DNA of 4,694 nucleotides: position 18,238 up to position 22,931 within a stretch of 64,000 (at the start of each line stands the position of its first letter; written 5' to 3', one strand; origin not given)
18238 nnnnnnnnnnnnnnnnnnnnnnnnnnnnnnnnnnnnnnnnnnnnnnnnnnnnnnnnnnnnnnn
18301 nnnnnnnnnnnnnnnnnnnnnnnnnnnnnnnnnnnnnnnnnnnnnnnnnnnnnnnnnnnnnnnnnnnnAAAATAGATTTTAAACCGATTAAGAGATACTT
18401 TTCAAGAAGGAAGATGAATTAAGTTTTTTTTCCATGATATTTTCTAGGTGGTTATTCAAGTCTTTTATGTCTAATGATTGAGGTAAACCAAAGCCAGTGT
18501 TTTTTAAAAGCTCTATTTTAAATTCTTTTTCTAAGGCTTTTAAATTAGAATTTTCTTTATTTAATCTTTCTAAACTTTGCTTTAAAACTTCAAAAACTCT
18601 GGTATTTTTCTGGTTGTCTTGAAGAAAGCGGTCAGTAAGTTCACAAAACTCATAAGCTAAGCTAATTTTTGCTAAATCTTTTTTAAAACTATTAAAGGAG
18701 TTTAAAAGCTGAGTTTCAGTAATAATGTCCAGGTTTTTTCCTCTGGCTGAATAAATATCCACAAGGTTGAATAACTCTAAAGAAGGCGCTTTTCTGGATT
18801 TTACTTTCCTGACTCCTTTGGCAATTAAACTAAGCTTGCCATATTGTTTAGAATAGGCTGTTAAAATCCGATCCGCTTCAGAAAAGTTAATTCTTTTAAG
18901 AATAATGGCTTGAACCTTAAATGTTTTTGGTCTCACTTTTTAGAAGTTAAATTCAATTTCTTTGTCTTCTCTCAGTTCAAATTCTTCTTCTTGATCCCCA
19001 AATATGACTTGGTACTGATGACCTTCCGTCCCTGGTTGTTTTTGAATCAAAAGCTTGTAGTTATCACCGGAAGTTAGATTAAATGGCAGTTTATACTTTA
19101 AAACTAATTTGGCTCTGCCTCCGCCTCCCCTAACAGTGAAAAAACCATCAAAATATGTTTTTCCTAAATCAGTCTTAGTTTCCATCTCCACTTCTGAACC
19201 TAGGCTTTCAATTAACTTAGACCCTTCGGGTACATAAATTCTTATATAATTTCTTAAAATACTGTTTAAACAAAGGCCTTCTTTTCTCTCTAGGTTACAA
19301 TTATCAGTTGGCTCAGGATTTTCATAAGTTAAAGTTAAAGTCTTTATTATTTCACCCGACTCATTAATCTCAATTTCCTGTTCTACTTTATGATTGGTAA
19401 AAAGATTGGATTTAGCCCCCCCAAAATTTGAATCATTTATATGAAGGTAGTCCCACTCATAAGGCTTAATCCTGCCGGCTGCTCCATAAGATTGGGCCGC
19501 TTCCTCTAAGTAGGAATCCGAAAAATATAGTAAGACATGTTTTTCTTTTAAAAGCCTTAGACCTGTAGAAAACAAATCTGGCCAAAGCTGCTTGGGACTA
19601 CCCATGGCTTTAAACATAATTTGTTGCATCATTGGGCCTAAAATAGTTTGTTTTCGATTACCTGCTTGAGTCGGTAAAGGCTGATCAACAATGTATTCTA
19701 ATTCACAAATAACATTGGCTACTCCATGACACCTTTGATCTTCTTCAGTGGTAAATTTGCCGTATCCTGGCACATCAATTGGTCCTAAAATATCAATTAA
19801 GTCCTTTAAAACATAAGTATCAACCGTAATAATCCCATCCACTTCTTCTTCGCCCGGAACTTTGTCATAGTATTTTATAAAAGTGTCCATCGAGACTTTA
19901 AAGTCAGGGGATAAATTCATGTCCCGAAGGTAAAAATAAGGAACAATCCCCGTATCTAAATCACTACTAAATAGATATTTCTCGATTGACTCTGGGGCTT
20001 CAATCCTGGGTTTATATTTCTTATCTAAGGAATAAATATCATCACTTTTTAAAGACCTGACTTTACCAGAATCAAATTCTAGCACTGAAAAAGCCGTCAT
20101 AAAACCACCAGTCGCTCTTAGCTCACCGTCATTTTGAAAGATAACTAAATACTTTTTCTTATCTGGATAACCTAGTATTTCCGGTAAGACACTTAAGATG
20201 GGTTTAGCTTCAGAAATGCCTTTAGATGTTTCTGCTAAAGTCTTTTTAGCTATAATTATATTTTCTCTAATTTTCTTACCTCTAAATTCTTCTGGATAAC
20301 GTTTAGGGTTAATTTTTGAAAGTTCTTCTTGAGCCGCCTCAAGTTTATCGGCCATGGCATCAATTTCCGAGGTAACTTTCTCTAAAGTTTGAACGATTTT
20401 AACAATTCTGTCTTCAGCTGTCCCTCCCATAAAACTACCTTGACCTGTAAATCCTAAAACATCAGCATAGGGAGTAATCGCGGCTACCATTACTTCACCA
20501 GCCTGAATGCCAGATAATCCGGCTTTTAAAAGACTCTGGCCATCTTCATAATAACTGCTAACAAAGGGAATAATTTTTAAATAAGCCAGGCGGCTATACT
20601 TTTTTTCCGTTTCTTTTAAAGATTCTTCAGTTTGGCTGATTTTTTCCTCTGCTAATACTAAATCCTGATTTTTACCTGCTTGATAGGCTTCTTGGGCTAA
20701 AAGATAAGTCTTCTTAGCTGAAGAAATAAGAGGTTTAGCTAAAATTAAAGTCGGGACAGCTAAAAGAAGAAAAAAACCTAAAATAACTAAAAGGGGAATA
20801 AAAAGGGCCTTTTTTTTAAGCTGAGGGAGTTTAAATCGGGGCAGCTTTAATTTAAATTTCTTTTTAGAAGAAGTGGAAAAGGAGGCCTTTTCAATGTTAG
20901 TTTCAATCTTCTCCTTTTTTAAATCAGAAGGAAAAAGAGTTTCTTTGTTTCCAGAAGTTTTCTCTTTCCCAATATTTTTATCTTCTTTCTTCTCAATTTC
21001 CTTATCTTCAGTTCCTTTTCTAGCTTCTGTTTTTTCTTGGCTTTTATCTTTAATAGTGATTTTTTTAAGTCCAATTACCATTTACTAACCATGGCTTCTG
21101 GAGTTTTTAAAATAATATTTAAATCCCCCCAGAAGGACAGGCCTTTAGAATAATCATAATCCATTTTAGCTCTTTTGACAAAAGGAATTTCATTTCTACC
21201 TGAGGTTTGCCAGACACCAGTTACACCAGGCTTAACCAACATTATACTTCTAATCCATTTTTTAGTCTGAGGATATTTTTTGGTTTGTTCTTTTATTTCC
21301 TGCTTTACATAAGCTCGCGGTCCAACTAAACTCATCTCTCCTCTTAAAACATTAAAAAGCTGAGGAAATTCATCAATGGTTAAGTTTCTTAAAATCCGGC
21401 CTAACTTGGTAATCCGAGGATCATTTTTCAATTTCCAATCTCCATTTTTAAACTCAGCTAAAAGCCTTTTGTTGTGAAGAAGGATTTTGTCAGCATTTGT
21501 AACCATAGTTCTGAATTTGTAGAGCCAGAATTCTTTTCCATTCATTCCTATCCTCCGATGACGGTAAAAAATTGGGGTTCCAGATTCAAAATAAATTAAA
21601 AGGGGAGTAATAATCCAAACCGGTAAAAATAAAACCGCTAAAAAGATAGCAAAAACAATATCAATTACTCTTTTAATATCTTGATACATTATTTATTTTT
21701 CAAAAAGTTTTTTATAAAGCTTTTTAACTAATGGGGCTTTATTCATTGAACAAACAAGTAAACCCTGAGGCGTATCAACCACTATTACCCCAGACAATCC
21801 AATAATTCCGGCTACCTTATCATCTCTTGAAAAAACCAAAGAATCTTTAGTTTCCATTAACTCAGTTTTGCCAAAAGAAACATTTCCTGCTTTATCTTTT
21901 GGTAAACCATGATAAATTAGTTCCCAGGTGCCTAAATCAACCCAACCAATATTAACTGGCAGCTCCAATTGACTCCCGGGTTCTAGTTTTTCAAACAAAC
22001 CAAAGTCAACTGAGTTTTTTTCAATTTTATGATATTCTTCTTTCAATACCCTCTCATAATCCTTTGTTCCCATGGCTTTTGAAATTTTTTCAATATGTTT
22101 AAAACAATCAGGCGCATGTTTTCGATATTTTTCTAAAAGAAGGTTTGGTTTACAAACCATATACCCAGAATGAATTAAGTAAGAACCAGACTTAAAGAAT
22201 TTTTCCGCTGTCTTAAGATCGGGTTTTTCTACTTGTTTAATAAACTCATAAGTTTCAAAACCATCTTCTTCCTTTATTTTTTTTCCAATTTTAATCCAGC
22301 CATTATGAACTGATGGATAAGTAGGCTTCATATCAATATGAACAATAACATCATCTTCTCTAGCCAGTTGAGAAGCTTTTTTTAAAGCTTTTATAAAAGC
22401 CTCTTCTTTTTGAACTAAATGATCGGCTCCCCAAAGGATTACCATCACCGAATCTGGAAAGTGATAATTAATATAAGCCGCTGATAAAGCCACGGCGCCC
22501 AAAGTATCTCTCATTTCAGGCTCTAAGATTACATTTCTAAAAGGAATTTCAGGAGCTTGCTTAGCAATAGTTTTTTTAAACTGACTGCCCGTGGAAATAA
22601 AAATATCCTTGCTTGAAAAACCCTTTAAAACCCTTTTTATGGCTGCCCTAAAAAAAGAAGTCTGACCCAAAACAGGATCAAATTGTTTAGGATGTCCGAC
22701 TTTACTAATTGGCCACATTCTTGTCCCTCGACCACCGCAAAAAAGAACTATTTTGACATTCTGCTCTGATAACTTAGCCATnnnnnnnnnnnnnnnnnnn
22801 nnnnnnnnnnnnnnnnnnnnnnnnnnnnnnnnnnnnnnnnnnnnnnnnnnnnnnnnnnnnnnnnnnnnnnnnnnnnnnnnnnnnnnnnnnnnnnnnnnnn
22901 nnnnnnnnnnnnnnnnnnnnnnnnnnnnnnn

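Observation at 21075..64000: A glycan-assembly super-locus of more than 43 kb with an unusual density of GT-C membrane glycosyltransferases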

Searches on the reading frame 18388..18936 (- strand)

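Call 11: search_protein_families(library=pfam, proteins=[window:18388-18936:-], max_evalue=0.01)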
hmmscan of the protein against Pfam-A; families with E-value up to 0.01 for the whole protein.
window:18388-18936:- (182 aa): 2 families
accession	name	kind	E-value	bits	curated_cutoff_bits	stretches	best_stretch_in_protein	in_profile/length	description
PF11967.14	RecO_N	-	1.6e-20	73.3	27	1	5-81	3-80/80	Recombination protein O N terminal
PF02565.21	RecO_C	-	1.5e-11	44.7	22.1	1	86-152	2-67/157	Recombination protein O C terminal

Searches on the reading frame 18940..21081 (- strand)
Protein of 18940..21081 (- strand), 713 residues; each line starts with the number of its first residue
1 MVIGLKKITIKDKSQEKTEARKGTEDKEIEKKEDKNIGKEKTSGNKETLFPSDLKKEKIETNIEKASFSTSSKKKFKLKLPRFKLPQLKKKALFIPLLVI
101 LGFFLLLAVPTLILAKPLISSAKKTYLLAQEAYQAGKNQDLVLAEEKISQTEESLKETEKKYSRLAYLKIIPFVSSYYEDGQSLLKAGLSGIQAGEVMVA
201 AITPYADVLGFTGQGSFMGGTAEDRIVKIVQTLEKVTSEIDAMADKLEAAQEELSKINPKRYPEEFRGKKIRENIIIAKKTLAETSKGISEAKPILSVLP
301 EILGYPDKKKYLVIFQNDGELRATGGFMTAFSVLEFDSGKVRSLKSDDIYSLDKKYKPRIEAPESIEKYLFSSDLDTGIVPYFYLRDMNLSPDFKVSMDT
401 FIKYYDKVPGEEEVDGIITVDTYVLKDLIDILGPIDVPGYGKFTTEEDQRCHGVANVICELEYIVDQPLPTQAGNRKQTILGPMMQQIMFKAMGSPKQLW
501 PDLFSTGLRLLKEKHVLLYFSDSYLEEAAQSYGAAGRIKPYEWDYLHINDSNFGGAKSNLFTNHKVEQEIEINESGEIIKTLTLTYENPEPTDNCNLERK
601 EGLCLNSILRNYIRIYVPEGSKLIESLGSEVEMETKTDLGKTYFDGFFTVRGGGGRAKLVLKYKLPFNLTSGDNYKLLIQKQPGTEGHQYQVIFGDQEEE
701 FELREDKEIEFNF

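Call 4: search_protein_families(library=pfam, proteins=[window:18940-21081:-], max_evalue=0.01)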
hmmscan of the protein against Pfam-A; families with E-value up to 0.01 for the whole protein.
window:18940-21081:- (713 aa): 1 family
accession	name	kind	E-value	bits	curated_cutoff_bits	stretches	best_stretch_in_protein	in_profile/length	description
PF13196.11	DUF4012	-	2.5e-24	86.9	28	1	308-444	3-130/144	Protein of unknown function (DUF4012)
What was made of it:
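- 18940..21081 (-): DUF4012 protein, 713 aa, one N-terminal TM helix and a large extracytoplasmic part. Possible last gene of the locus. Pfam DUF4012 E 2.5e-24 (call 4).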

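Call 46: search_protein_families(library=ncbifam, proteins=[window:18940-21081:-], max_evalue=0.01)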
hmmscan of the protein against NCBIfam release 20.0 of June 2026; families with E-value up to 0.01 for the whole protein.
window:18940-21081:- (713 aa): 0 families

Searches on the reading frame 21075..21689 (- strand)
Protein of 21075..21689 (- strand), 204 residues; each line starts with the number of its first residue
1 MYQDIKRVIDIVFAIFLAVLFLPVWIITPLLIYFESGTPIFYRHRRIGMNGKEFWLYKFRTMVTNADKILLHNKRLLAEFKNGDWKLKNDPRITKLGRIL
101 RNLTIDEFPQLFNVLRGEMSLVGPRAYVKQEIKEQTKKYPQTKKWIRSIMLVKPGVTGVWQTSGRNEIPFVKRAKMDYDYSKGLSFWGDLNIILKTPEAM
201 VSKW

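Call 4: search_protein_families(library=pfam, proteins=[window:21075-21689:-], max_evalue=0.01)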
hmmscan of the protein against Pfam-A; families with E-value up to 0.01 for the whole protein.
window:21075-21689:- (204 aa): 1 family
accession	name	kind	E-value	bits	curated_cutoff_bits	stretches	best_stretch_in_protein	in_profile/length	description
PF02397.22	Bac_transf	-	1.7e-61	207.3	27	1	6-201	1-178/179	Bacterial sugar transferase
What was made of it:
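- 21075..21689 (-): PglC-type small monotopic polyprenyl-phosphate phosphoglycosyl transferase (the initiating enzyme). Bac_transf E 1.7e-61 (call 4).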

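Call 46: search_protein_families(library=ncbifam, proteins=[window:21075-21689:-], max_evalue=0.01)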
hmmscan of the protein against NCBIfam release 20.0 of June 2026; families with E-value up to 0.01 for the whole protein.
window:21075-21689:- (204 aa): 10 families
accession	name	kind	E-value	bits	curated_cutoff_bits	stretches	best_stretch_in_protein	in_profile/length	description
TIGR03025.1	EPS_sugtrans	subfamily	6.4e-73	246.5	295.55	1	5-202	257-440/445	exopolysaccharide biosynthesis polyprenyl glycosylphosphotransferase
TIGR03022.1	WbaP_sugtrans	subfamily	6.6e-65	220.1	403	1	5-202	258-451/456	undecaprenyl-phosphate galactose phosphotransferase WbaP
NF052601.1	undeca_RfbP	equivalog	8.5e-63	211.9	330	1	4-201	43-236/244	undecaprenyl-phosphate galactose phosphotransferase family protein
TIGR03023.1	WcaJ_sugtrans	equivalog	1.3e-53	182.9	410.75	1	5-200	262-446/453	undecaprenyl-phosphate glucose phosphotransferase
NF041877.1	EPS_EpsZ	equivalog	2.5e-48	164.9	800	1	5-197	265-449/459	exopolysaccharide biosynthesis polyisoprenyl-phosphate hexose-1-phosphate transferase EpsZ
NF011751.0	PRK15204.1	equivalog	4.1e-44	151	907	1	5-199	279-468/476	undecaprenyl-phosphate galactose phosphotransferase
TIGR03013.1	EpsB_2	subfamily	6.7e-41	140.8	393.35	1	5-200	254-436/443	TIGR03013 family XrtA/PEP-CTERM system glycosyltransferase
NF007518.0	PRK10124.1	equivalog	2.3e-30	105.8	684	1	5-196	273-453/464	undecaprenyl-phosphate glucose phosphotransferase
NF050817.1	PolSacchBiosHfsE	equivalog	1.9e-28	99.4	750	1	5-196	271-455/467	polysaccharide biosynthesis protein HfsE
NF045514.1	glycotran_HepC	equivalog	7e-26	90.9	140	1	3-127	114-212/220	heterocyst development glycosyltransferase HepC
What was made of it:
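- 21075..21689 (-): NCBIfam EPS_sugtrans/WbaP C-terminal domain, E 6e-73 (call 46).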

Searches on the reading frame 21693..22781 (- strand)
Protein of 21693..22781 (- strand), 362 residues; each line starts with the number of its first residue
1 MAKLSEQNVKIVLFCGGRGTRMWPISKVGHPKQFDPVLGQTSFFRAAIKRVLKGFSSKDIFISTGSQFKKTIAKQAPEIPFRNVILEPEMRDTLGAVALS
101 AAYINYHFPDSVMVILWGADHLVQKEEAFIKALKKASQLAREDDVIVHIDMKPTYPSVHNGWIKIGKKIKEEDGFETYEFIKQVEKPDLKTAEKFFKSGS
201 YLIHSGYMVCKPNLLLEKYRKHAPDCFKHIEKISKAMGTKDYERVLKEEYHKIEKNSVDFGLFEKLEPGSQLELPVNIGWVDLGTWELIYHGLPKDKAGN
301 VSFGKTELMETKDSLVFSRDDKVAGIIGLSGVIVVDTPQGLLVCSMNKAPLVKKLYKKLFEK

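Call 4: search_protein_families(library=pfam, proteins=[window:21693-22781:-], max_evalue=0.01)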
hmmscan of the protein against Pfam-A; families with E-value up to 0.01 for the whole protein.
window:21693-22781:- (362 aa): 2 families
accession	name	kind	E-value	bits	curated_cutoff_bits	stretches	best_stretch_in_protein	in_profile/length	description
PF00483.29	NTP_transferase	-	2.7e-26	93.1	21.2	1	12-293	3-239/245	Nucleotidyl transferase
PF22640.1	ManC_GMP_beta-helix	-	7.9e-10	38.9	27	1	309-359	6-55/55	MannoseP isomerase/GMP-like beta-helix domain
